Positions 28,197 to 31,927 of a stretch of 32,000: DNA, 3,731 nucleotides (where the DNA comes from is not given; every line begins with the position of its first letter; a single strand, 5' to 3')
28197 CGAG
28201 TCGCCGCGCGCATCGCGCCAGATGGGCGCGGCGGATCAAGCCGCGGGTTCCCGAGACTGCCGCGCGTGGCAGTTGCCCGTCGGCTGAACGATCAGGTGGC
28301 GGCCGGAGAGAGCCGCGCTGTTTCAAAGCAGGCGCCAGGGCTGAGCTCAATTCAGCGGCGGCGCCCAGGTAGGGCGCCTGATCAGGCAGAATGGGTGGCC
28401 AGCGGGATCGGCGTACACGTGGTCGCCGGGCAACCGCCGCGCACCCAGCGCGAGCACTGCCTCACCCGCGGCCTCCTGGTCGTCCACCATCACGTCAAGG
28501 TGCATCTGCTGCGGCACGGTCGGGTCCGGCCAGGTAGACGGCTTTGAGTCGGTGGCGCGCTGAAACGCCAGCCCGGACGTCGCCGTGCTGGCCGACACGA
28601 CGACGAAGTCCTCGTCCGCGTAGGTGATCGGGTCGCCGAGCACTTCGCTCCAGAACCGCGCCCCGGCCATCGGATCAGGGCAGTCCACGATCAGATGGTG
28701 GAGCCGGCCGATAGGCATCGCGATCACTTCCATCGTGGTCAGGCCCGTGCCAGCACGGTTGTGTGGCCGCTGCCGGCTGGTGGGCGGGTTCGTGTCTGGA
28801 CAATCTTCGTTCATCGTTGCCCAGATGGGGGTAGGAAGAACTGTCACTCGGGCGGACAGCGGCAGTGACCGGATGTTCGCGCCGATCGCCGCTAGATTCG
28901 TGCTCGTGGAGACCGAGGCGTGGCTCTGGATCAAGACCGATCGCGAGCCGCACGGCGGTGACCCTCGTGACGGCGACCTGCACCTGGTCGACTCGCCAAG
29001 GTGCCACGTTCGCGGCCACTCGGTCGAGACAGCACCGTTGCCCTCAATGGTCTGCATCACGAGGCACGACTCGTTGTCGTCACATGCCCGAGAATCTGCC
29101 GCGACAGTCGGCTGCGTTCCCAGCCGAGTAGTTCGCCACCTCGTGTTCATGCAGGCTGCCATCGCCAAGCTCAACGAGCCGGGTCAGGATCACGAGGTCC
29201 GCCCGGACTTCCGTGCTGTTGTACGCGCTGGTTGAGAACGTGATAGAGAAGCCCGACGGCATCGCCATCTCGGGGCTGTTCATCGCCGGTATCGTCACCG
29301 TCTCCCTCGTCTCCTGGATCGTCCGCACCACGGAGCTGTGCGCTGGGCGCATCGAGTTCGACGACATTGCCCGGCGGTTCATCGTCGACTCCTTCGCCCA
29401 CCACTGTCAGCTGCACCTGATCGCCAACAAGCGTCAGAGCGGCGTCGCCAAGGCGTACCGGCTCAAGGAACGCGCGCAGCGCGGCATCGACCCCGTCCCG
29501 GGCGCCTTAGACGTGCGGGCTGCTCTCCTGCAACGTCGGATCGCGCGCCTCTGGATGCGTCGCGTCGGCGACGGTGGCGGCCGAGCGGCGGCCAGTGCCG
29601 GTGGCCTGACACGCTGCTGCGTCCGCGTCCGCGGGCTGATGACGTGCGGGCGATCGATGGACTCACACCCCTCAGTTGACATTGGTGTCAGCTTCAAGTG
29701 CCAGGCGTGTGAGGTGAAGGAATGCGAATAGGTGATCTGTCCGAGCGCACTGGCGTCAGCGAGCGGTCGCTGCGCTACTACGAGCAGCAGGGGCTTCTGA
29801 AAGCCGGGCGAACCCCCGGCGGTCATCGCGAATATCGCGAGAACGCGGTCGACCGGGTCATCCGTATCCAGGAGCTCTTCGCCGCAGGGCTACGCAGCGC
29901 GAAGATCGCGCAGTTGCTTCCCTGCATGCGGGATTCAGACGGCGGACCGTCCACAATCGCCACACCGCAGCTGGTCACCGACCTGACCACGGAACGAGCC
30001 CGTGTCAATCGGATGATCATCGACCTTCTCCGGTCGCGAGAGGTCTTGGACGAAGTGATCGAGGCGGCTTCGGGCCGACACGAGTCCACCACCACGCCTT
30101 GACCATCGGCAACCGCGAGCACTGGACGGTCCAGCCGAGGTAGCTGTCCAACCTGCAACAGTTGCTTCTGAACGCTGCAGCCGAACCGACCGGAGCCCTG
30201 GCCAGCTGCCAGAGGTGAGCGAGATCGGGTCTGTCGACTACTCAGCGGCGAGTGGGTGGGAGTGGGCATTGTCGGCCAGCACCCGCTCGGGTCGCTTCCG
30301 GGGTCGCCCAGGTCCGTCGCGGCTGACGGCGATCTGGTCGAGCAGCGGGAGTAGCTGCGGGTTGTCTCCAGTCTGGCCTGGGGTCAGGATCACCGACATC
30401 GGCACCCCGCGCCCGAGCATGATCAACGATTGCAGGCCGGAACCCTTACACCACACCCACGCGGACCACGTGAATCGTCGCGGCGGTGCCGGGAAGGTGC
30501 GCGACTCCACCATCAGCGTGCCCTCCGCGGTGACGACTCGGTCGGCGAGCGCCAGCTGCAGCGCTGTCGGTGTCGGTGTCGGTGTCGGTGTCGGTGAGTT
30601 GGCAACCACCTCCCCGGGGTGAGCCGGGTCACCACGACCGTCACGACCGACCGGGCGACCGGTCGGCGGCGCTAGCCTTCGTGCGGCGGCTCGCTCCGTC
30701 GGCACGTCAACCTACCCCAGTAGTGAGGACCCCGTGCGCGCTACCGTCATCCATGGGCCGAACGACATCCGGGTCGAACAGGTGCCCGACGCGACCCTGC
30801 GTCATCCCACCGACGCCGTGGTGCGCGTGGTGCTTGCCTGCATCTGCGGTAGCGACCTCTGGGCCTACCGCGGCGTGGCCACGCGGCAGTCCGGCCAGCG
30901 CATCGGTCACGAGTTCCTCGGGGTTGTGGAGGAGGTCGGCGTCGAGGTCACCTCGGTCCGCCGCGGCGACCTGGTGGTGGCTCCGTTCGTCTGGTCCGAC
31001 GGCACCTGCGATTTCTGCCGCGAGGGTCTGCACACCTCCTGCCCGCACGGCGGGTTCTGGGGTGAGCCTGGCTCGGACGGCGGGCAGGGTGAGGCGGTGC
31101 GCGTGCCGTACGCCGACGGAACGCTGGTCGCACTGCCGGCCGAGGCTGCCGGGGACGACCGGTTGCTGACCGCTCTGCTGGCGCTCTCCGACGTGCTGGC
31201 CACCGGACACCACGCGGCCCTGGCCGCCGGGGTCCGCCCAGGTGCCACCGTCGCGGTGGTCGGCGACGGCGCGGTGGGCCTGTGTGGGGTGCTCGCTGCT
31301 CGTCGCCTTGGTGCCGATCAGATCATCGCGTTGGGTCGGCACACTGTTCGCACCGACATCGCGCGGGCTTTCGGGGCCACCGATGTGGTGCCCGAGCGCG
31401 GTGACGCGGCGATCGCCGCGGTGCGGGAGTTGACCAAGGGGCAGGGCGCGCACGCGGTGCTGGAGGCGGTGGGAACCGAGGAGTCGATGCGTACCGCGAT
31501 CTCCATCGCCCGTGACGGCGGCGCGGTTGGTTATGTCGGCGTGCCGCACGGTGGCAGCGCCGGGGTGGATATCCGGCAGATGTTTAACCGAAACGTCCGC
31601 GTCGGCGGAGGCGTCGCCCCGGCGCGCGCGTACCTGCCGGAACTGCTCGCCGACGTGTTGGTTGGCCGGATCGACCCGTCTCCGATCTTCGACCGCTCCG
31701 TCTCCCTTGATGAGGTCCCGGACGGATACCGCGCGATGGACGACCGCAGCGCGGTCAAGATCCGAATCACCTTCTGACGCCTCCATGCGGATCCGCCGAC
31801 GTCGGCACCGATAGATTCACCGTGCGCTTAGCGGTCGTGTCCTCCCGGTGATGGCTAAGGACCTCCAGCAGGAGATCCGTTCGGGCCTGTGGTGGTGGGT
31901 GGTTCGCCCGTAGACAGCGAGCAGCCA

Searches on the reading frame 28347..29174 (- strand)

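Call 94: search_protein_families(library=pfam, proteins=[window:28347-29174:-], max_evalue=0.0001)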
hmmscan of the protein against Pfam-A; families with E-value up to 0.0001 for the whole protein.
window:28347-29174:- (275 aa): 1 family
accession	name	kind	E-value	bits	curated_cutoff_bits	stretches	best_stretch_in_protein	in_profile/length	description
PF18029.7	Glyoxalase_6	-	5.2e-22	78.9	23.6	1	161-265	2-106/106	Glyoxalase-like domain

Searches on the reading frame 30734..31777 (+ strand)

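Call 94: search_protein_families(library=pfam, proteins=[window:30734-31777:+], max_evalue=0.0001)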
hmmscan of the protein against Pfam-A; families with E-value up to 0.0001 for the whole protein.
window:30734-31777:+ (347 aa): 3 families
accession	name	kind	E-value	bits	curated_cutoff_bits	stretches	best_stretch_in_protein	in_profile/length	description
PF00107.32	ADH_zinc_N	-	1e-21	77.6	31.8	1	180-305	1-124/129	Zinc-binding dehydrogenase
PF08240.17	ADH_N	-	2.9e-20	72.9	23.5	1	25-132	2-100/104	Alcohol dehydrogenase GroES-like domain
PF16912.11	Glu_dehyd_C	-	8.7e-05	22.5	34.9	0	171-286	32-147/211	Glucose dehydrogenase C-terminus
